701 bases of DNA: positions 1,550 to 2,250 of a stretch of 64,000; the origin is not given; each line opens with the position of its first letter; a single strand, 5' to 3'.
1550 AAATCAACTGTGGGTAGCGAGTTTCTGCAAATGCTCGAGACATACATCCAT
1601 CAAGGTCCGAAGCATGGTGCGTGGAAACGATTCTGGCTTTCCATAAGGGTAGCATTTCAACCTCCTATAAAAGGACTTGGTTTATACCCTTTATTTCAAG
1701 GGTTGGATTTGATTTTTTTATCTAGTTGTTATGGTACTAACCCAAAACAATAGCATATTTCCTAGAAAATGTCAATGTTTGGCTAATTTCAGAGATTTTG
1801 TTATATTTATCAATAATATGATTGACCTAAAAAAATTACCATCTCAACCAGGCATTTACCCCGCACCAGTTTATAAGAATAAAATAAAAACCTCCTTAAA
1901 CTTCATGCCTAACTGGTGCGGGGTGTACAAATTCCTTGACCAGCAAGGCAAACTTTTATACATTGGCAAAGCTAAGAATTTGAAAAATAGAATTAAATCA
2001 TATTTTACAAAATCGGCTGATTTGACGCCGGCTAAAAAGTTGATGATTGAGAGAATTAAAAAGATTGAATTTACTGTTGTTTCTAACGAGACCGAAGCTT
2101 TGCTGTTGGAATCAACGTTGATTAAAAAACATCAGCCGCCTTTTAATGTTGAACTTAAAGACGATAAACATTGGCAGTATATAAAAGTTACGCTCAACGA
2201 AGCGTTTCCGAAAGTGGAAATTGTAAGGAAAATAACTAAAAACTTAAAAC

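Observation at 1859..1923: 69-bp in-frame palindromic insertion with 13-bp terminal inverted repeats inside the GIY-YIG region of uvrC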

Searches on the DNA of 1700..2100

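Call 38: search_rna_families(source=window, start=1700, end=2100, threshold=evalue, max_evalue=10)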
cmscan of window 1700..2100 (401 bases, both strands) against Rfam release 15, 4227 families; matches with E-value up to 10: 8.
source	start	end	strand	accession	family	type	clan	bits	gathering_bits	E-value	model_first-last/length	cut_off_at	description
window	1855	1927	-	RF04230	mir-9261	Gene; miRNA;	-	16.4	86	1.8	1-92/92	no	mir-9261 microRNA precursor family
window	1772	1851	-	RF00479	snosnR71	Gene; snRNA; snoRNA; CD-box;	CL00051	16.2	60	7.7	1-97/97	no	Small nucleolar RNA snR71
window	1826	1961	+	RF00865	MIR169_5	Gene; miRNA;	CL00098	15.2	44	2.6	1-129/129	no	MIR169_5 microRNA precursor family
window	1856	1924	-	RF04130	MIR7996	Gene; miRNA;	-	15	119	3.8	1-190/190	no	MIR7996 microRNA precursor family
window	1965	2021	-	RF00819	mir-246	Gene; miRNA;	-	14.7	60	3.3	1-72/72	no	mir-246 microRNA precursor family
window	1960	1983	+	RF02931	Bacilli-1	Gene; sRNA;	-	12.7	55.6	4.8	1-65/65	no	Bacilli-1 RNA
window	2012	2052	+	RF01121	sR38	Gene; snRNA; snoRNA; CD-box;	-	11.2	50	3.5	1-59/59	no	Small nucleolar RNA sR38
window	1959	2011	+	RF02350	psRNA6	Gene; sRNA;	-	7.7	60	9.1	1-333/333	no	Nitrosomonas sRNA psRNA6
